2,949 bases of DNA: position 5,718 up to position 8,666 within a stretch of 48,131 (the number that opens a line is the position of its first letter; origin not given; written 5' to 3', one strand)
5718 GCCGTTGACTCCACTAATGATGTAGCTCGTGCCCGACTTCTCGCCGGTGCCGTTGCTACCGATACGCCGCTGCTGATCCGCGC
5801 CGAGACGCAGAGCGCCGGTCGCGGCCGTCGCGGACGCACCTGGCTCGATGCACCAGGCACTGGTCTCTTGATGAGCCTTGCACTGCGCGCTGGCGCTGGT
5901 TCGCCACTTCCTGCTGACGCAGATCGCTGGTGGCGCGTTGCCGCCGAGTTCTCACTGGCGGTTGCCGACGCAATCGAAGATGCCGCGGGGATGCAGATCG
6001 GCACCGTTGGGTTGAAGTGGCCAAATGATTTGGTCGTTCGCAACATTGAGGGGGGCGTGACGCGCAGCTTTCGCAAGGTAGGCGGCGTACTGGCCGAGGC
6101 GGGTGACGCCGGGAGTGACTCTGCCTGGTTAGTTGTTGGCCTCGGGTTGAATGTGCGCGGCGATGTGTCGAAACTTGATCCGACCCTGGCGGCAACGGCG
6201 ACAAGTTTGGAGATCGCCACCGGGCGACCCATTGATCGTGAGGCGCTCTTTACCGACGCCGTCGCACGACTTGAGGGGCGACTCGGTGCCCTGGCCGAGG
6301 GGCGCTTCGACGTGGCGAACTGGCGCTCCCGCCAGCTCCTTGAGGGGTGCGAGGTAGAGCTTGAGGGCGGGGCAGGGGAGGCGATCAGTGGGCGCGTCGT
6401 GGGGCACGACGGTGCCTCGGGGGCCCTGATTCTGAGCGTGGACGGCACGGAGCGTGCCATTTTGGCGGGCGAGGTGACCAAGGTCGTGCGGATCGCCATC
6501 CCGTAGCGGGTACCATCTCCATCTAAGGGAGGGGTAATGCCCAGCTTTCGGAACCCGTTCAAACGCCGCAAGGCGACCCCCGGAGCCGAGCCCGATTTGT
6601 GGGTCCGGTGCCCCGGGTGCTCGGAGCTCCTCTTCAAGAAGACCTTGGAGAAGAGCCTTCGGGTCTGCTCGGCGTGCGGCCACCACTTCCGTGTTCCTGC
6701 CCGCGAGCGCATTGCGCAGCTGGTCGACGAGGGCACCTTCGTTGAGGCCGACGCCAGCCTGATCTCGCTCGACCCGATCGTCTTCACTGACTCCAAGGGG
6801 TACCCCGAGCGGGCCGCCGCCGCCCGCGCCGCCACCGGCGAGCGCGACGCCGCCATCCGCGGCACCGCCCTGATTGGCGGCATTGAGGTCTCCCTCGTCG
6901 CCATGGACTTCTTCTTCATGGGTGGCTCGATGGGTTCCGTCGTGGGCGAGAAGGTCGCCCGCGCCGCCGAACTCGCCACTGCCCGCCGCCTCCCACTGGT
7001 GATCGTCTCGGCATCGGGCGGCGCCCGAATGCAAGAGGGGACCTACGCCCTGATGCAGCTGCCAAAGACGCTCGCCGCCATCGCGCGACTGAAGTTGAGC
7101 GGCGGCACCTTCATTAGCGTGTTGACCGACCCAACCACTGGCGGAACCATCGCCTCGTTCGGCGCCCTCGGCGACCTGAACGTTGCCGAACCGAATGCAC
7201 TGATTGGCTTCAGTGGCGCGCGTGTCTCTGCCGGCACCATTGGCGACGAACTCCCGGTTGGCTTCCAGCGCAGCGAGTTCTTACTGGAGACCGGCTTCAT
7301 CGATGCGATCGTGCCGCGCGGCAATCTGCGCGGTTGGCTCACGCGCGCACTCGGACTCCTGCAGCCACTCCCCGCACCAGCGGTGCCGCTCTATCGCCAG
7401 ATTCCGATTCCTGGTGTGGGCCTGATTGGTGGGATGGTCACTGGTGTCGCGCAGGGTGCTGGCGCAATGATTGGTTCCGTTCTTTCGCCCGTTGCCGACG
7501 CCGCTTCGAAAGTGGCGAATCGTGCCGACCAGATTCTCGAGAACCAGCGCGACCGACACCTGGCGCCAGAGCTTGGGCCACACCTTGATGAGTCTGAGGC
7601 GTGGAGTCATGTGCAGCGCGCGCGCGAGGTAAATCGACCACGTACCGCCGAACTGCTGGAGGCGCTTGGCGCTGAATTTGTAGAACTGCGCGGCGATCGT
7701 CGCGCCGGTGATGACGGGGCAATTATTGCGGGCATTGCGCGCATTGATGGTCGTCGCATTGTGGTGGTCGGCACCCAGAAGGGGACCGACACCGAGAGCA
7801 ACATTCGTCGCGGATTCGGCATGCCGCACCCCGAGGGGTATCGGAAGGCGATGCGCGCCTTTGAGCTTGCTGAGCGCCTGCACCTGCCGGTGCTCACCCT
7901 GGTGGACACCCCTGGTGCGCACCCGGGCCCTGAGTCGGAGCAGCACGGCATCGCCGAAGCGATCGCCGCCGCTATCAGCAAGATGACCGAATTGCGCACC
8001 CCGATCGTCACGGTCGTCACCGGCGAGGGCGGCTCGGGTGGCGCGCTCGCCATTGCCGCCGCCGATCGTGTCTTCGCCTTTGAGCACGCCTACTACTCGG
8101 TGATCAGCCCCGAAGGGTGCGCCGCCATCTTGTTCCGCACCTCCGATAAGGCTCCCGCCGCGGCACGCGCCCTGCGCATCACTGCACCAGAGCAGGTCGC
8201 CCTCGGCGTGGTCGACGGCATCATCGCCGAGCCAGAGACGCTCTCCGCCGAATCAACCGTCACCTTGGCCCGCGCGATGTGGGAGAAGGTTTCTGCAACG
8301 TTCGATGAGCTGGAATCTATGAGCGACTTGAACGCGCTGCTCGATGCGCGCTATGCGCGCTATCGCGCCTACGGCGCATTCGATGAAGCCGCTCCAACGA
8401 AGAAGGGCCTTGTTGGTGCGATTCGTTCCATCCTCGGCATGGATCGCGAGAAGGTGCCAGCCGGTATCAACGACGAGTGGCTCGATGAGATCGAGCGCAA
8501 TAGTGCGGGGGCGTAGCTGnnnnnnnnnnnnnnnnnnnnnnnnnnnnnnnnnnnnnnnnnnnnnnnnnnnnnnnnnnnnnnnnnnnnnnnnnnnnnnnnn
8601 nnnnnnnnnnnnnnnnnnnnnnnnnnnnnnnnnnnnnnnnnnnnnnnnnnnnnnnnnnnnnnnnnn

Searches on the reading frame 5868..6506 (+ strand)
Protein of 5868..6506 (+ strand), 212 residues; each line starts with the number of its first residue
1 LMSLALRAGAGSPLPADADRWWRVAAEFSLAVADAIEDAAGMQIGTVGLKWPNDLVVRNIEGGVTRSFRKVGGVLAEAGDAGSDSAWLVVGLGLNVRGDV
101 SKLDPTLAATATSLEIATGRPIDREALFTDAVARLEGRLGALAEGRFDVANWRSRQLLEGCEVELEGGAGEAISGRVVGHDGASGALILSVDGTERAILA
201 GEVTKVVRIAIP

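Call 3: search_protein_families(library=pfam, proteins=[window:5868-6506:+], max_evalue=0.1)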
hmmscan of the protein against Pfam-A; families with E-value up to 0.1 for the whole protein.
window:5868-6506:+ (212 aa): 1 family
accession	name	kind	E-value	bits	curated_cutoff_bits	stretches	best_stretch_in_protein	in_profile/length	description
PF03099.24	BPL_LplA_LipB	-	0.00024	21.5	21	1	25-95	72-133/133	Biotin/lipoate A/B protein ligase family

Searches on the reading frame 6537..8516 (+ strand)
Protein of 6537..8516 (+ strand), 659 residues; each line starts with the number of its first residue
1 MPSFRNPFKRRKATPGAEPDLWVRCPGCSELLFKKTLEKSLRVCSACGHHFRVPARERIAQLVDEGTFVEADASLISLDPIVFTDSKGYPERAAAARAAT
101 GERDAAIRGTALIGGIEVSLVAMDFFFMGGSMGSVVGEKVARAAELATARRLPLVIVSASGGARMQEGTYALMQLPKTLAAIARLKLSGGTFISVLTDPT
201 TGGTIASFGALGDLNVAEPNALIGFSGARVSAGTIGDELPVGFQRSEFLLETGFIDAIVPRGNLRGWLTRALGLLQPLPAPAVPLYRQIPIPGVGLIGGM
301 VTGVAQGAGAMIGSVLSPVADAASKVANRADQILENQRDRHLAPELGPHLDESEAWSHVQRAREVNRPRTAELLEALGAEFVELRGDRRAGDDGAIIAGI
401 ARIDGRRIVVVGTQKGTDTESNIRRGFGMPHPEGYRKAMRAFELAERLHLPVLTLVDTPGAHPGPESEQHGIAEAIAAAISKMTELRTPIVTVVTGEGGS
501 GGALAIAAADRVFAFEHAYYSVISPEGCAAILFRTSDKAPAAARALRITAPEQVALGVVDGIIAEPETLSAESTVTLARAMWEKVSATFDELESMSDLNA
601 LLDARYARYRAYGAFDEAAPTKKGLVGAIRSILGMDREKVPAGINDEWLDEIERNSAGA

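Call 3: search_protein_families(library=pfam, proteins=[window:6537-8516:+], max_evalue=0.1)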
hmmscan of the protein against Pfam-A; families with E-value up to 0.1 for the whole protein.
window:6537-8516:+ (659 aa): 6 families
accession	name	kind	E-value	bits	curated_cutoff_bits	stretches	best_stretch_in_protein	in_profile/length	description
PF03255.19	ACCA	-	4.4e-98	328.7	23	1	354-613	52-310/310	Acetyl co-enzyme A carboxylase carboxyltransferase-like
PF01039.27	Carboxyl_trans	-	5.8e-38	131.2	22.3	2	396-549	284-429/493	Carboxyl transferase domain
PF17848.7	Zn_ribbon_ACC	-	5.9e-07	30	24.5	1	22-47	1-26/26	Acetyl-CoA carboxylase zinc finger domain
PF06833.16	MdcE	-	5.7e-05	23.4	32.7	1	448-564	26-149/196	Malonate decarboxylase gamma subunit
PF00378.25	ECH_1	-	0.0096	15.7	27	1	467-609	68-221/251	Enoyl-CoA hydratase/isomerase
PF01261.30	AP_endonuc_2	-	0.083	13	31.1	0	372-485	2-110/249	Xylose isomerase-like TIM barrel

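Call 4: search_protein_families(library=ncbifam, proteins=[window:6537-8516:+], max_evalue=0.1)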
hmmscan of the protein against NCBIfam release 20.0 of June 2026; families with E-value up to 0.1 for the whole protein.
window:6537-8516:+ (659 aa): 12 families
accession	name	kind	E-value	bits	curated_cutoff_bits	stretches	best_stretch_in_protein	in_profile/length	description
TIGR00515.1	accD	equivalog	2.3e-99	332.3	317.45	1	17-278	21-282/285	acetyl-CoA carboxylase, carboxyltransferase subunit beta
NF004344.0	PRK05724.1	equivalog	2.2e-97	326.1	357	1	352-617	54-318/319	acetyl-CoA carboxylase carboxyltransferase subunit alpha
NF041504.1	AccA_sub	subfamily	1.6e-90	303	300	1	356-611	1-255/257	carboxyltransferase subunit alpha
TIGR00513.1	accA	equivalog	5.9e-87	292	319.3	1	352-617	54-318/321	acetyl-CoA carboxylase carboxyl transferase subunit alpha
NF008971.0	PRK12319.1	equivalog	2.2e-68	230.6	406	1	359-612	8-256/256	acetyl-CoA carboxylase carboxyl transferase subunit alpha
TIGR01117.1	mmdA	subfamily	1.9e-28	99.5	998.8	2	52-233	30-198/512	methylmalonyl-CoA decarboxylase subunit alpha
TIGR03134.1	malonate_gamma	equivalog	9.8e-14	51.4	237.15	1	389-609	16-248/258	biotin-independent malonate decarboxylase subunit gamma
NF005530.0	PRK07189.1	equivalog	1.3e-13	50.7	228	1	51-209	14-161/303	biotin-independent malonate decarboxylase subunit beta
TIGR03133.1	malonate_beta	equivalog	1.8e-13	50.4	278.15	1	53-230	6-178/274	biotin-independent malonate decarboxylase subunit beta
NF004794.0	PRK06142.1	equivalog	0.0049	16.6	308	0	475-522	97-144/273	crotonase/enoyl-CoA hydratase family protein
NF046063.1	oxepin_alt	equivalog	0.015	14.8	300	1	465-580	73-196/254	oxepin-CoA hydrolase, alternative type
TIGR00706.1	SppA_dom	equivalog_domain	0.026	14.2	155.45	0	453-519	36-94/208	signal peptide peptidase SppA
